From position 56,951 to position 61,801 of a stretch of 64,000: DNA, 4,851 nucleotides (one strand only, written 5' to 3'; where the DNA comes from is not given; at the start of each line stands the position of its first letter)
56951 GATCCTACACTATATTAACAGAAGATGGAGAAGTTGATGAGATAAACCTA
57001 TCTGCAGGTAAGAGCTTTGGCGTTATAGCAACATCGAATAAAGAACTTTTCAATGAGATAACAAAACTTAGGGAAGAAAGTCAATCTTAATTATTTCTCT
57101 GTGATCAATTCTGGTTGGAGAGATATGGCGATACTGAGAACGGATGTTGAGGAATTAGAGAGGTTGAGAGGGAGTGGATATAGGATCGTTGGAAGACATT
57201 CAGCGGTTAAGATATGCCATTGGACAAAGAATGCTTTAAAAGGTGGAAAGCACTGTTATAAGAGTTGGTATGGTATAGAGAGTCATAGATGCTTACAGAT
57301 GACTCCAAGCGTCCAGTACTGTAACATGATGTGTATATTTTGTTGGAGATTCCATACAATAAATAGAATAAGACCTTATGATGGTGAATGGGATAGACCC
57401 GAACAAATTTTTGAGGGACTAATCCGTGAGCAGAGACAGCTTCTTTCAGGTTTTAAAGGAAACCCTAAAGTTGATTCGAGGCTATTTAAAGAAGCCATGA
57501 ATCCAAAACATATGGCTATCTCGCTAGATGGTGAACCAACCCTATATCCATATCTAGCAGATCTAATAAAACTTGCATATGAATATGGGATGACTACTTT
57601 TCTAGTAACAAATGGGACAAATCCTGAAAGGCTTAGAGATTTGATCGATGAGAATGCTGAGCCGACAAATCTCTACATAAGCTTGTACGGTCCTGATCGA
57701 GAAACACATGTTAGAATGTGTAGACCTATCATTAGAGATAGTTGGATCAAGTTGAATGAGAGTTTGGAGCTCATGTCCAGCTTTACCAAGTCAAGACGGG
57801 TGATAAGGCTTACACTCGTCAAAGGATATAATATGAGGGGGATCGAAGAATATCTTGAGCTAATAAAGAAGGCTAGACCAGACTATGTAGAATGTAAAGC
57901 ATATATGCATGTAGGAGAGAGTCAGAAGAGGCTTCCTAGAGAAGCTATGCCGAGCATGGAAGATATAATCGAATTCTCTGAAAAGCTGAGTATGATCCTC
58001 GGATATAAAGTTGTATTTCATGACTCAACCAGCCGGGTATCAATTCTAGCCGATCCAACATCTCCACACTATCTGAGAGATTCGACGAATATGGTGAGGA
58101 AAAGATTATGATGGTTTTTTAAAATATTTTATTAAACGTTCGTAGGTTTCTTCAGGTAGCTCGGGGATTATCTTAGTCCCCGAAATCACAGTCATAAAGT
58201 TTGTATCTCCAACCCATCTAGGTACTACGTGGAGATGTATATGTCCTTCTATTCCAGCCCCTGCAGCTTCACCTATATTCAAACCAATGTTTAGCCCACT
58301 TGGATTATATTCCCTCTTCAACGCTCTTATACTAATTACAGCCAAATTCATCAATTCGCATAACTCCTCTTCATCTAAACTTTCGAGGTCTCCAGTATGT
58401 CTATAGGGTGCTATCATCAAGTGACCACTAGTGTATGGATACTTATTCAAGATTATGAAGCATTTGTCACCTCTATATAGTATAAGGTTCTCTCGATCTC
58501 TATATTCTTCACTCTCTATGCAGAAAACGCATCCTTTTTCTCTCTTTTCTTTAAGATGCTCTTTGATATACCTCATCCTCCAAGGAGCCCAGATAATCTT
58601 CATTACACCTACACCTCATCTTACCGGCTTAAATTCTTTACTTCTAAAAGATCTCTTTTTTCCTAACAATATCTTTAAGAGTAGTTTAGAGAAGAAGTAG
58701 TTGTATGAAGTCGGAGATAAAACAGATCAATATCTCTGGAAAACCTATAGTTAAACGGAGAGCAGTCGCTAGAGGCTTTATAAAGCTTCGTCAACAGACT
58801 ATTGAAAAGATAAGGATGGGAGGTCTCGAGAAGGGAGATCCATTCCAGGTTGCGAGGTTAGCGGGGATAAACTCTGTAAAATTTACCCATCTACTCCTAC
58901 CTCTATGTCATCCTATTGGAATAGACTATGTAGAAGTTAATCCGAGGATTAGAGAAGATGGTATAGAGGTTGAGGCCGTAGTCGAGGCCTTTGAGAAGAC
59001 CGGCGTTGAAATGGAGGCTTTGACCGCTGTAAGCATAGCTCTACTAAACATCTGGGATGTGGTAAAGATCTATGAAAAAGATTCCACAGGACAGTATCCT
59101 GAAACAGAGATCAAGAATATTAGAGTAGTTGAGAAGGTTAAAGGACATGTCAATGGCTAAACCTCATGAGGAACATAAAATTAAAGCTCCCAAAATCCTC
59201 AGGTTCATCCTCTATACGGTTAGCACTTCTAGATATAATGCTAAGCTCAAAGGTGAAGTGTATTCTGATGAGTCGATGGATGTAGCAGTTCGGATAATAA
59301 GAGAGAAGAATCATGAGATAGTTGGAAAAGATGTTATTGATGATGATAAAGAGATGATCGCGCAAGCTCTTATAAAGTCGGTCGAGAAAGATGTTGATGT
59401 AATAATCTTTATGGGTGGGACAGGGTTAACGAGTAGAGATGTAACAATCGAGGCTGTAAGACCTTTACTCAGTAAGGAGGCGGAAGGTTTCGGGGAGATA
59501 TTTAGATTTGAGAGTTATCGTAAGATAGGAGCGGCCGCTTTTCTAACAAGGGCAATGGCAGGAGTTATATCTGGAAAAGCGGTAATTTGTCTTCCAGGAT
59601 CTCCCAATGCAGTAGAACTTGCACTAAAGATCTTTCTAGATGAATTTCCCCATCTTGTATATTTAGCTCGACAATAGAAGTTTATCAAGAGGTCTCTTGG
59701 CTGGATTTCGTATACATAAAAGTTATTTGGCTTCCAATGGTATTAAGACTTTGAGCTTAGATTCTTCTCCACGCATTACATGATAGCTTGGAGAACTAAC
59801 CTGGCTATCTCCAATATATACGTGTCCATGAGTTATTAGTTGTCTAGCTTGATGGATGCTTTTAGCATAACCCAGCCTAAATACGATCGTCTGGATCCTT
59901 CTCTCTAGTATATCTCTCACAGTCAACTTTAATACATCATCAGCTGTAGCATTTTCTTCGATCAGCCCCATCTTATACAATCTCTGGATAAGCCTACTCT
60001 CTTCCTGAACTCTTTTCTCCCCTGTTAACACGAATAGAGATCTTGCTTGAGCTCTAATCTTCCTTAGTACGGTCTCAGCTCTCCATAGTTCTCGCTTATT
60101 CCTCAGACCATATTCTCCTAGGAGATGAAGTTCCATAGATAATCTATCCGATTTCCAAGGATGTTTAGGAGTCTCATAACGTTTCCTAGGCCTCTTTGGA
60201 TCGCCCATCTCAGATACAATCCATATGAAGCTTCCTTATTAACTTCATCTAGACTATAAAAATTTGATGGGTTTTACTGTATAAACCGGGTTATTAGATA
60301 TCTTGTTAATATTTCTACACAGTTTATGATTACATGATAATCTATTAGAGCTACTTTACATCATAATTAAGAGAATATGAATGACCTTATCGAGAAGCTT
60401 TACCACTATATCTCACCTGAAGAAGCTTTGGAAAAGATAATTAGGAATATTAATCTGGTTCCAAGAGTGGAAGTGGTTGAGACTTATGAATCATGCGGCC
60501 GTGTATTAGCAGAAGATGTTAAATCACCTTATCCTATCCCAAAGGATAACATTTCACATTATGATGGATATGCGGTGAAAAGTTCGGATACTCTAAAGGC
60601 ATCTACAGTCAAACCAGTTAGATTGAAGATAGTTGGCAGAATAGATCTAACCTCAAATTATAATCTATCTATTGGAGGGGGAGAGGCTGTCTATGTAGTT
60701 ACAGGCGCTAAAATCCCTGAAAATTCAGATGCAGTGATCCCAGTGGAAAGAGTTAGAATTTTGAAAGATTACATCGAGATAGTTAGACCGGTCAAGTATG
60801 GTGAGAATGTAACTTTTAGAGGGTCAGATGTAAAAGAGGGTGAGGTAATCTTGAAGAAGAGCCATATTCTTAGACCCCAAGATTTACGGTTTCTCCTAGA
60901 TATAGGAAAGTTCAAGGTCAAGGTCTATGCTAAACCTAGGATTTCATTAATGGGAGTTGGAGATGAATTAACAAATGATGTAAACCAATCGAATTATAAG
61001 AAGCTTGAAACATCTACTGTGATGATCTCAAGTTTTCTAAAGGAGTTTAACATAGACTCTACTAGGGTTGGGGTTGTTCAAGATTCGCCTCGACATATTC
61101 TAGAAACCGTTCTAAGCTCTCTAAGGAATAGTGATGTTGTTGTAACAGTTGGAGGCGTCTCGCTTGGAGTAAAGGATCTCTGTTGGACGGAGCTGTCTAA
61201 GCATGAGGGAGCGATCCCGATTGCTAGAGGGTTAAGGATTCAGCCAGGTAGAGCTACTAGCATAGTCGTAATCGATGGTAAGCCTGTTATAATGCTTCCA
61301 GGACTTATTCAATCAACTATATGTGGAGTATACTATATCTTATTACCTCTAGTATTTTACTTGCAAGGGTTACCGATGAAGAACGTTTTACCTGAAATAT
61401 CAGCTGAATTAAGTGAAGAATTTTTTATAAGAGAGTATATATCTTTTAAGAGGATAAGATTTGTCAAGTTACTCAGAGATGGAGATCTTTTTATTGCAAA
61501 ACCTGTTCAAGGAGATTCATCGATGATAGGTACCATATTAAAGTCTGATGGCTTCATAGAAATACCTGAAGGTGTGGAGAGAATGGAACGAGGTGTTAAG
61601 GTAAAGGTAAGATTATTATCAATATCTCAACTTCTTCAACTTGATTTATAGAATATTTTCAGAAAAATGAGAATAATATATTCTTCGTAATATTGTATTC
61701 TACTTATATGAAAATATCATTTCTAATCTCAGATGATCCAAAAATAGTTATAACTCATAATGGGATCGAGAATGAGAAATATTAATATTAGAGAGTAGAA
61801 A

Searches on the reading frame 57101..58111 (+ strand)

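Call 57: search_protein_families(library=pfam, proteins=[window:57101-58111:+], max_evalue=0.001)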
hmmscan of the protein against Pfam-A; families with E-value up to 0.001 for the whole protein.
window:57101-58111:+ (336 aa): 2 families
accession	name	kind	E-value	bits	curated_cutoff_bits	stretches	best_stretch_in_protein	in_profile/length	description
PF08608.17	Wyosine_form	-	1.4e-17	64.2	22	1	257-317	1-62/63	Wyosine base formation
PF04055.27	Radical_SAM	-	6.3e-15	56.2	29.5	1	72-255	5-166/166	Radical SAM superfamily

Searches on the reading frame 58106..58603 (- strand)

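Call 57: search_protein_families(library=pfam, proteins=[window:58106-58603:-], max_evalue=0.001)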
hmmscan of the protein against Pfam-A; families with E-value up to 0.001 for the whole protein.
window:58106-58603:- (165 aa): 3 families
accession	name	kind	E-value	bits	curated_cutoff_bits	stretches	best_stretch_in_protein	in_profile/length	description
PF01230.28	HIT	-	6.9e-14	52.7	21.5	1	39-129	6-95/98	HIT domain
PF04677.20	CwfJ_C_1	-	2.9e-08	34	21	1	19-86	8-73/122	Protein similar to CwfJ C-terminus 1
PF11969.13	DcpS_C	-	1.6e-06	29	24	1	25-127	2-100/114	Scavenger mRNA decapping enzyme C-term binding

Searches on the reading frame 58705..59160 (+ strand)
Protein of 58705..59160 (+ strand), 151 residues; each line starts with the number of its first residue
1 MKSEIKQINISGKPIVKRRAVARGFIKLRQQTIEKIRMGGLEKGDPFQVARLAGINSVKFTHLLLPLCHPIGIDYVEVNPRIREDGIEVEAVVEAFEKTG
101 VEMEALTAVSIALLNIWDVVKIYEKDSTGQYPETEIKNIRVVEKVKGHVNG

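Call 58: search_protein_families(library=pfam, proteins=[window:58705-59160:+], max_evalue=0.01)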
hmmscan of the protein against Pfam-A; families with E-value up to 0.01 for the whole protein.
window:58705-59160:+ (151 aa): 1 family
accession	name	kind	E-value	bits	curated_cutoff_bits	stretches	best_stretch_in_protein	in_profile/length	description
PF01967.27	MoaC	-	1.8e-43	148.3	27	1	8-147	2-136/136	MoaC family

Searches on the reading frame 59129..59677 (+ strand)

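Call 58: search_protein_families(library=pfam, proteins=[window:59129-59677:+], max_evalue=0.01)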
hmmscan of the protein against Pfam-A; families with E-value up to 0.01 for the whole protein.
window:59129-59677:+ (182 aa): 1 family
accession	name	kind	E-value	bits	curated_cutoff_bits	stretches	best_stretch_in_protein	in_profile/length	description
PF00994.29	MoCF_biosynth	-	1.9e-27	96.2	26.6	1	30-171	4-140/144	Probable molybdopterin binding domain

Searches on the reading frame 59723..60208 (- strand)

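Call 58: search_protein_families(library=pfam, proteins=[window:59723-60208:-], max_evalue=0.01)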
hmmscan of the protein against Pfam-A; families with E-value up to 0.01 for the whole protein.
window:59723-60208:- (161 aa): 3 families
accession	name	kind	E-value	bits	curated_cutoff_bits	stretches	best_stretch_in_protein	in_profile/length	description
PF01479.30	S4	-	1.2e-14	54.2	22.8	1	103-149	1-47/48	S4 domain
PF00163.24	Ribosomal_S4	-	2.8e-07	31.6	23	1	11-102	7-95/95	Ribosomal protein S4/S9 N-terminal domain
PF22421.1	SYY_C-terminal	-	0.0016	18.7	27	1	90-149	7-65/83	Tyrosine--tRNA ligase SYY-like C-terminal domain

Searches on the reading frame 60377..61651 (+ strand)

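Call 58: search_protein_families(library=pfam, proteins=[window:60377-61651:+], max_evalue=0.01)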
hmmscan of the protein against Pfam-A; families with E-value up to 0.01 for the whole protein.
window:60377-61651:+ (424 aa): 3 families
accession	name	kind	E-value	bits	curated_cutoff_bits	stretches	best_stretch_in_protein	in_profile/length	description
PF03453.22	MoeA_N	-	4.7e-38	130.8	30.8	1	12-177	1-160/160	MoeA N-terminal region (domain I and II)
PF00994.29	MoCF_biosynth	-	9.7e-15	55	26.6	1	194-324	5-140/144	Probable molybdopterin binding domain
PF03454.20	MoeA_C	-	6e-09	36.4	22.1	1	367-414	24-72/72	MoeA C-terminal region (domain IV)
